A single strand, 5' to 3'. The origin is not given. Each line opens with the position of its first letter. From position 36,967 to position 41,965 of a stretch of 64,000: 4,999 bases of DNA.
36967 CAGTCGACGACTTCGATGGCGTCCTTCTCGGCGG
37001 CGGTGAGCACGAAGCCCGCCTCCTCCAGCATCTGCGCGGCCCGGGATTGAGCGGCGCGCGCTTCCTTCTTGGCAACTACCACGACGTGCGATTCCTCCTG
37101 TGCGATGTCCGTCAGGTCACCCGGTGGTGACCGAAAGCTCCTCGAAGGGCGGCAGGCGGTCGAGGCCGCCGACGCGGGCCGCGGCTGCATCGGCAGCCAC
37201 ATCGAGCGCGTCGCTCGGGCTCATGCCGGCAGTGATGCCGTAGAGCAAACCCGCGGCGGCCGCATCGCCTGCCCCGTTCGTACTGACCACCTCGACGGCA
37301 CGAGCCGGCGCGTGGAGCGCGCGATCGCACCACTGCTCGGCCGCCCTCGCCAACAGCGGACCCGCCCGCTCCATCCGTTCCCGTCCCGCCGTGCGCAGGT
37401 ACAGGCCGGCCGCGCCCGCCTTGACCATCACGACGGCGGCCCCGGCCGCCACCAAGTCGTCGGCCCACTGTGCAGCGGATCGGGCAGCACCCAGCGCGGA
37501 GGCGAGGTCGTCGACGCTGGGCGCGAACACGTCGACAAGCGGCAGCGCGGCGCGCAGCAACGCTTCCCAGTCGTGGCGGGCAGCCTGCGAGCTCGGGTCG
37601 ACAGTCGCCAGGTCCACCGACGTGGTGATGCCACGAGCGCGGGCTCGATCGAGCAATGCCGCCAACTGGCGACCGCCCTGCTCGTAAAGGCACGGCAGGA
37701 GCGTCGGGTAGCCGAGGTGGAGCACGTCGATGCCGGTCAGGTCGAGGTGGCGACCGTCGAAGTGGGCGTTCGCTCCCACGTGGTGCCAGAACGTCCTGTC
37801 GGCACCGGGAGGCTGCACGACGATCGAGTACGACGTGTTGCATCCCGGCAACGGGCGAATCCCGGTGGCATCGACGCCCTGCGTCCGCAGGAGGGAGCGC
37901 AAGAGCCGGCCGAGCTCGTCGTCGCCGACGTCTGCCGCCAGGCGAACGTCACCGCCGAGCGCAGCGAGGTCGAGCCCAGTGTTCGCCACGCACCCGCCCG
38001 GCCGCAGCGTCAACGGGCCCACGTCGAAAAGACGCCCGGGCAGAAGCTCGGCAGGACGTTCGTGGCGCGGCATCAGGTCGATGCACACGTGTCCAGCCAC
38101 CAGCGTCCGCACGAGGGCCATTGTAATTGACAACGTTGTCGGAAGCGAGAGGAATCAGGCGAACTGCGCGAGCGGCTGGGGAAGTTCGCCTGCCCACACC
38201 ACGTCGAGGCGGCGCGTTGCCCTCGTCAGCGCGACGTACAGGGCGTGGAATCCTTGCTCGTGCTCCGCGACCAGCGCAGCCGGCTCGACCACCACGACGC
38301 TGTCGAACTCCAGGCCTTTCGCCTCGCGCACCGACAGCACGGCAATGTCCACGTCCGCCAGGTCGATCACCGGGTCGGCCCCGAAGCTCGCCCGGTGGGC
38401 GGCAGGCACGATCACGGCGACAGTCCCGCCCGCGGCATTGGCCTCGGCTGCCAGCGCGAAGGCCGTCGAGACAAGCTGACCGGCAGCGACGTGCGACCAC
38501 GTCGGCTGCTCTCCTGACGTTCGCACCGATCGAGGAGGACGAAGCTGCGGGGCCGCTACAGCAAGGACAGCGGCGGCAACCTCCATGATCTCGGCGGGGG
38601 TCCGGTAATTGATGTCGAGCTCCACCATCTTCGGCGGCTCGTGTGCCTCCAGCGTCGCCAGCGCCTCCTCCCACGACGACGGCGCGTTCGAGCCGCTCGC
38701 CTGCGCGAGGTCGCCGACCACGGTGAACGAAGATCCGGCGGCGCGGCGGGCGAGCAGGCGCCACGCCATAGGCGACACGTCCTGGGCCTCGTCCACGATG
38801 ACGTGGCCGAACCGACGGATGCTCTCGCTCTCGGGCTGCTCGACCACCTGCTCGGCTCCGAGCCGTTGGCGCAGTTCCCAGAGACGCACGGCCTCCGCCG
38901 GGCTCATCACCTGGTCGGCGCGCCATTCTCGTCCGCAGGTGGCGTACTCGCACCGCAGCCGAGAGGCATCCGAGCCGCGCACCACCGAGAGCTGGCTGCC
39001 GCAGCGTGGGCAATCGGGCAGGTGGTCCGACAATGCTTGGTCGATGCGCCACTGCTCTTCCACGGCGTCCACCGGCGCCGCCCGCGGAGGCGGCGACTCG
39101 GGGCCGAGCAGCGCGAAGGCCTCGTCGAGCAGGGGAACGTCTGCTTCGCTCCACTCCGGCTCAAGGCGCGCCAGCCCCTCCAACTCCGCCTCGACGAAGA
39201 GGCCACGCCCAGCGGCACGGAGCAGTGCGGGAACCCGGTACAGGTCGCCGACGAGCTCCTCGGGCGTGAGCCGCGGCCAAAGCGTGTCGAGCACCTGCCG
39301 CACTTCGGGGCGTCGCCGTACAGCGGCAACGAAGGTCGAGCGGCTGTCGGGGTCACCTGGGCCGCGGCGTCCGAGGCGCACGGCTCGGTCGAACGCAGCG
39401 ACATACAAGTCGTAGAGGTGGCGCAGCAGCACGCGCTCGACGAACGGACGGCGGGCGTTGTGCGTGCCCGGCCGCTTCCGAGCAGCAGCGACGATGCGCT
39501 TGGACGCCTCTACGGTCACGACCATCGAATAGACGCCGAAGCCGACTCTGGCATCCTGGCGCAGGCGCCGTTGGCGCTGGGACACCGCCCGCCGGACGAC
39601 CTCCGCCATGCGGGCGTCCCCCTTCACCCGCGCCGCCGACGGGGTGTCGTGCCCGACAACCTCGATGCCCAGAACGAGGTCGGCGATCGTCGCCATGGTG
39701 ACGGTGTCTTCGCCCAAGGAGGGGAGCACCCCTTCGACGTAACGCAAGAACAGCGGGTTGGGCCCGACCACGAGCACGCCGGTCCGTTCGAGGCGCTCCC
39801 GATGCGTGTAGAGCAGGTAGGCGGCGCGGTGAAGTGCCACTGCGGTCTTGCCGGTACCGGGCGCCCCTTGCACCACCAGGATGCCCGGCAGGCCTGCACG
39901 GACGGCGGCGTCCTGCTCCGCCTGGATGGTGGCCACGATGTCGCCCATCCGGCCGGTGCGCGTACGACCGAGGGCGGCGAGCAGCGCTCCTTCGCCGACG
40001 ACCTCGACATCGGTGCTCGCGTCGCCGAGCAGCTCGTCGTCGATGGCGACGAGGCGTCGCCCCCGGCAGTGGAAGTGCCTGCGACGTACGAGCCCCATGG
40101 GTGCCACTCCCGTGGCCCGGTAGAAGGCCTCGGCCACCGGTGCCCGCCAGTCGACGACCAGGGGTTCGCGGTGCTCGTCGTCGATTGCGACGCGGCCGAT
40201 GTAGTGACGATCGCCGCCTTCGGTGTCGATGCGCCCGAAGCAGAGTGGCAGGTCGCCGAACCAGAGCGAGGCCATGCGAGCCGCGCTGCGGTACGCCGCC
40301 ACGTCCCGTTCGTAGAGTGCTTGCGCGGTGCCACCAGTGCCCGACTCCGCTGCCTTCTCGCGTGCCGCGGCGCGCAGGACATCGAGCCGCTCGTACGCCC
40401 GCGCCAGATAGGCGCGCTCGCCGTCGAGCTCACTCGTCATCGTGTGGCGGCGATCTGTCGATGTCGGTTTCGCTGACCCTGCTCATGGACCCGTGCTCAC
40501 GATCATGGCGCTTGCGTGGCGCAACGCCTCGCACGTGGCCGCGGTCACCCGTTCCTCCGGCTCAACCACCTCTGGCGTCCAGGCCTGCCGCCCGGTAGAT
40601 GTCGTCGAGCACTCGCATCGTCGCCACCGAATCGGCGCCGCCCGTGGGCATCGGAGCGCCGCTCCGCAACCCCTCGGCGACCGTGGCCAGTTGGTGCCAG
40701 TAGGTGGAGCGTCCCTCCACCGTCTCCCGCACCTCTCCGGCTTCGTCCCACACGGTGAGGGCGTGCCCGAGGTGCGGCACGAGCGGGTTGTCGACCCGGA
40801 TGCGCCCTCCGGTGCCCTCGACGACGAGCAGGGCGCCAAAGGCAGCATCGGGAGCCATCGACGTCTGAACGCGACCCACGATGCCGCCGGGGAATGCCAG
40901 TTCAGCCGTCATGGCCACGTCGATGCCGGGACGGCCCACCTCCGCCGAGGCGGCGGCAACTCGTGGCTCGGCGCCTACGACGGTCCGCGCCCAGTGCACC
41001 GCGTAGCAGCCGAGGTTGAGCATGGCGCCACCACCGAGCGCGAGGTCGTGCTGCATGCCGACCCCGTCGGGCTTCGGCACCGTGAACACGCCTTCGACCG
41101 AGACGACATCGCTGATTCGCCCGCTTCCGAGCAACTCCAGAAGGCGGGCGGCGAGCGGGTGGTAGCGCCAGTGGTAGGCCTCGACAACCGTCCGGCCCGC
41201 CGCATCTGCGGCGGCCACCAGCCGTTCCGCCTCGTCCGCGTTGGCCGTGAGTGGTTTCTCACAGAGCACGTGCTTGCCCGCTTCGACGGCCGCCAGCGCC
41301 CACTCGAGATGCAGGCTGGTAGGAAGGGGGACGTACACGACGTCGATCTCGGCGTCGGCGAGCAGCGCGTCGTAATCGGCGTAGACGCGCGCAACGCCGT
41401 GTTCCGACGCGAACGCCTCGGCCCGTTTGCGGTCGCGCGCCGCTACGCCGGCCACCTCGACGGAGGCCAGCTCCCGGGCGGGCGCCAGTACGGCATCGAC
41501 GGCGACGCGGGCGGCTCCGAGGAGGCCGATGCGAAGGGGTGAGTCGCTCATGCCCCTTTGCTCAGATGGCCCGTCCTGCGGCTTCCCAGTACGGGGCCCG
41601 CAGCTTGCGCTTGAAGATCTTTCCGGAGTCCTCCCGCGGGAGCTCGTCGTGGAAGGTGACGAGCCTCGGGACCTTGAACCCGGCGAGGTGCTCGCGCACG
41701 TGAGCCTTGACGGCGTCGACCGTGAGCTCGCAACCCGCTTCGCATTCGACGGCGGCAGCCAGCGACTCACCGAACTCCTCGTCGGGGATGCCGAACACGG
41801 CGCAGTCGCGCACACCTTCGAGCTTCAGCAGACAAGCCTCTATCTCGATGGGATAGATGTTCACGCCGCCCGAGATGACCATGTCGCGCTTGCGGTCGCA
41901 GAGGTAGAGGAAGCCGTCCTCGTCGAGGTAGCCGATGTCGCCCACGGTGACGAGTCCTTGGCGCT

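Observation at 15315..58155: Seven intergenic copies of a 14-bp palindrome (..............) define a dispersed LacI-type regulon that couples sugar and acyl-CoA genes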

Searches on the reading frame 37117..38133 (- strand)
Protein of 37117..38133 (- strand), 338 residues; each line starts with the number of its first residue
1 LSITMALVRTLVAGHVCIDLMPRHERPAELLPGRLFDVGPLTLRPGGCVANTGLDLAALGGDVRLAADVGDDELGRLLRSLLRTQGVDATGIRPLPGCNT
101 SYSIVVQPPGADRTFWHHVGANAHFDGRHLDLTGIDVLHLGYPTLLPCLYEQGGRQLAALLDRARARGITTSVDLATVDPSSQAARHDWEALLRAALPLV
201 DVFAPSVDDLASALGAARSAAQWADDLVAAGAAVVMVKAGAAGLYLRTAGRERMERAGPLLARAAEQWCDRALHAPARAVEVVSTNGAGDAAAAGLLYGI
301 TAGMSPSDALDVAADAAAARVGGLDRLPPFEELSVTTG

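Call 7: search_protein_families(library=pfam, proteins=[window:37117-38133:-])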
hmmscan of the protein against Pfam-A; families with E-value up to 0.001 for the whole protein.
window:37117-38133:- (338 aa): 1 family
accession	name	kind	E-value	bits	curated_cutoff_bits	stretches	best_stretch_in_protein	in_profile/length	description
PF00294.29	PfkB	-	6.2e-34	118.1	25.8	1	12-321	6-290/302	pfkB family carbohydrate kinase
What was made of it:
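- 35476..38112 (-): Operon: PfkB sugar kinase, D-lyxose/D-mannose-family isomerase (36507-37082), F420-dependent LLM oxidoreductase. PfkB by Pfam (call 7).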

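Call 24: search_protein_families(library=ncbifam, proteins=[window:37117-38133:-], max_evalue=0.00001)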
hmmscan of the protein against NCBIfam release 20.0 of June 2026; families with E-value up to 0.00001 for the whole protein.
window:37117-38133:- (338 aa): 18 families
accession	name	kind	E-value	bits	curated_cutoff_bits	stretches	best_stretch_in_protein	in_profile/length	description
TIGR04382.1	myo_inos_iolC_N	equivalog_domain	7.5e-21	74.7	300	1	12-321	6-290/309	5-dehydro-2-deoxygluconokinase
TIGR02152.1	D_ribokin_bact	equivalog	4.2e-15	55.8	299.65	1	12-321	3-281/298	ribokinase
NF006957.1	PRK09434.1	equivalog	2.9e-13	50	450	1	44-320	25-280/302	fructokinase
NF053626.1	RibKinHalex1628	equivalog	3.2e-12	46.6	330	1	9-249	3-219/293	ATP-dependent ribose-1-phosphate kinase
NF049991.1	TagKinase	equivalog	1.4e-11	43.8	420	1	55-321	50-296/321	tagatose kinase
NF007321.0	PRK09813.1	equivalog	4e-11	42.9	247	0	274-320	208-254/261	fructoselysine 6-kinase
NF008353.0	PRK11142.1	equivalog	5.6e-11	42.5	341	1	42-321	35-284/307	ribokinase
NF041134.1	R1P_kin_Thcocales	equivalog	3.8e-09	36.4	500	0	46-125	37-114/291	ADP-dependent ribose-1-phosphate kinase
NF041633.1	trifunc_aldol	exception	5.9e-09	34.9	700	0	271-318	502-549/580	KHG/KDPG aldolase/sugar kinase fusion protein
TIGR03828.1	pfkB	equivalog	5.1e-08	32.3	292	1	270-323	231-284/305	1-phosphofructokinase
NF040938.1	KDG_KDGal_kin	equivalog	6.2e-08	32.1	400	0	45-246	29-229/305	bifunctional 2-dehydro-3-deoxygluconokinase/2-dehydro-3-deoxygalactonokinase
TIGR02198.1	rfaE_dom_I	equivalog_domain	6.3e-08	32.1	345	0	26-93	28-94/315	D-glycero-beta-D-manno-heptose-7-phosphate kinase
TIGR03168.1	1-PFK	subfamily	2e-07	30.2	216.4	1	270-321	231-282/305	hexose kinase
NF047869.1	myo_kin_aldol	exception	5.8e-07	28.2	600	0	31-93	24-86/586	bifunctional 5-dehydro-2-deoxygluconokinase/5-dehydro-2-deoxyphosphogluconate aldolase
NF008454.0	PRK11316.1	equivalog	1.4e-06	27.2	521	0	41-89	46-93/475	bifunctional D-glycero-beta-D-manno-heptose-7-phosphate kinase/D-glycero-beta-D-manno-heptose 1-phosphate adenylyltransferase HldE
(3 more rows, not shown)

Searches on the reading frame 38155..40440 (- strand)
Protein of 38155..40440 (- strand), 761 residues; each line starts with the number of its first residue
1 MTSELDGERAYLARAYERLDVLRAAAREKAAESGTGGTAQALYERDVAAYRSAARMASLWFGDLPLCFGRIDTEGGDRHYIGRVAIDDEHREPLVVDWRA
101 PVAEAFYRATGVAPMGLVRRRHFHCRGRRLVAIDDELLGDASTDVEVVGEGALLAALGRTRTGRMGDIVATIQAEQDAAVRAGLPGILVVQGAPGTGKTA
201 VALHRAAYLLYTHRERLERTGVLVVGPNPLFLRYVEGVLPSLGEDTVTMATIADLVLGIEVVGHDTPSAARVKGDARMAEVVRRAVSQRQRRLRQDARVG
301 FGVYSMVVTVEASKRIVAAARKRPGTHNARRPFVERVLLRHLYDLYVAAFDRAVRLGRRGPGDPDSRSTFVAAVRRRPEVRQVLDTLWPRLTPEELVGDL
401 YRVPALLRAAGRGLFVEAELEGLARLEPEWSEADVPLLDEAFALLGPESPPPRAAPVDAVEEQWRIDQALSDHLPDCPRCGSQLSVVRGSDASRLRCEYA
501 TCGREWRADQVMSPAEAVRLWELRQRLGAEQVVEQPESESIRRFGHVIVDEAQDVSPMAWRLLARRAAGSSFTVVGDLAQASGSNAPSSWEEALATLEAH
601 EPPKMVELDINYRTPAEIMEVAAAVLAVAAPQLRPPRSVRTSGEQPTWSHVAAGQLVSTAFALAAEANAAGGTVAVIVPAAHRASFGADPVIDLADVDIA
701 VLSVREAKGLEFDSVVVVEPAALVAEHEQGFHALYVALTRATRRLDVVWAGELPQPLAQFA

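Call 8: search_protein_families(library=pfam, proteins=[window:38155-40440:-])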
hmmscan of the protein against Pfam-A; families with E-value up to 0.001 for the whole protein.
window:38155-40440:- (761 aa): 9 families
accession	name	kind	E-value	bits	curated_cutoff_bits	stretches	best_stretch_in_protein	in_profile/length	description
PF00580.27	UvrD-helicase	-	2.4e-11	44.3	23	2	542-581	211-251/271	UvrD/REP helicase N-terminal domain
PF01443.25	Viral_helicase1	-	2.2e-10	41.2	21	1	694-745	172-224/228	Viral superfamily 1 RNA helicase core domain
PF13245.12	AAA_19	-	4.1e-10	40.4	25.1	1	176-581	1-129/134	AAA domain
PF13538.12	UvrD_C_2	-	4.9e-10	39.6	27.4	1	699-745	2-49/52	UvrD-like helicase C-terminal domain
PF13361.12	UvrD_C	-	3.2e-07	30.5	25.6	1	698-750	286-348/350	UvrD-like helicase C-terminal domain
PF02562.22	PhoH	-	4.8e-06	26.7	27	0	547-609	123-187/205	PhoH-like protein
PF13604.12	AAA_30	-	4.7e-05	23.6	27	0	531-627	81-167/191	AAA domain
PF09848.15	SLFN-g3_helicase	-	6.7e-05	22.8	24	1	187-232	3-45/354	Schlafen group 3, DNA/RNA helicase domain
PF13191.12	AAA_16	-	0.00034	21.6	32.6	1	179-289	18-127/167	AAA ATPase domain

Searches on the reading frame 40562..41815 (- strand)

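Call 8: search_protein_families(library=pfam, proteins=[window:40562-41815:-])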
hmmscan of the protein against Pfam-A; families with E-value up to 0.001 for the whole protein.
window:40562-41815:- (417 aa): 4 families
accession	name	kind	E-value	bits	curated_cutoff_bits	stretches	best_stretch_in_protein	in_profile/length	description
PF01408.29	GFO_IDH_MocA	-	4.2e-26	92.4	24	1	95-212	2-118/120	Oxidoreductase family, NAD-binding Rossmann fold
PF22725.1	GFO_IDH_MocA_C3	-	2.2e-14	53.9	27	1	224-340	3-124/124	GFO/IDH/MocA C-terminal domain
PF02894.22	GFO_IDH_MocA_C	-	1.3e-05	25.6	22.9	1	228-410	3-210/218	Oxidoreductase family, C-terminal alpha/beta domain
PF03447.22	NAD_binding_3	-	2.6e-05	25.3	24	1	107-210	11-113/116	Homoserine dehydrogenase, NAD binding domain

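Call 24: search_protein_families(library=ncbifam, proteins=[window:40562-41815:-], max_evalue=0.00001)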
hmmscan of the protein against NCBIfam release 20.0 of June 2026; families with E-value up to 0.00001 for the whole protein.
window:40562-41815:- (417 aa): 8 families
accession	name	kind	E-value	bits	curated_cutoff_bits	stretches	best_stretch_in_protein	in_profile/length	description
NF041392.1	XylDh_Gfo6_Halo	equivalog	4.4e-36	124.4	350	1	89-412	12-344/350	D-xylose 1-dehydrogenase Gfo6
TIGR04380.1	myo_inos_iolG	equivalog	2.9e-25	88.9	355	1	94-404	2-317/330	inositol 2-dehydrogenase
NF040723.1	UDP-GlcNAcDh_Arch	equivalog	3.4e-21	76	450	1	94-241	1-145/302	UDP-N-acetylglucosamine 3-dehydrogenase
NF052479.1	LevoglcsnDh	equivalog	4.9e-21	74.8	650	1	124-289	41-211/386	levoglucosan dehydrogenase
NF052679.1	InsChiInosDhIolG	equivalog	3.9e-16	59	540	1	94-243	3-154/343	bifunctional inositol 2-dehydrogenase/D-chiro-inositol 1-dehydrogenase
NF008607.0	PRK11579.1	subfamily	2e-15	56.6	330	1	93-292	4-201/346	oxidoreductase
NF007574.0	PRK10206.1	equivalog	3.3e-13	49.4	352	1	119-283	29-190/345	oxidoreductase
NF058561.1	BT_2158_fam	equivalog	3.1e-08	32.6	750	1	115-241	53-181/487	glycoside 3-dehydrogenase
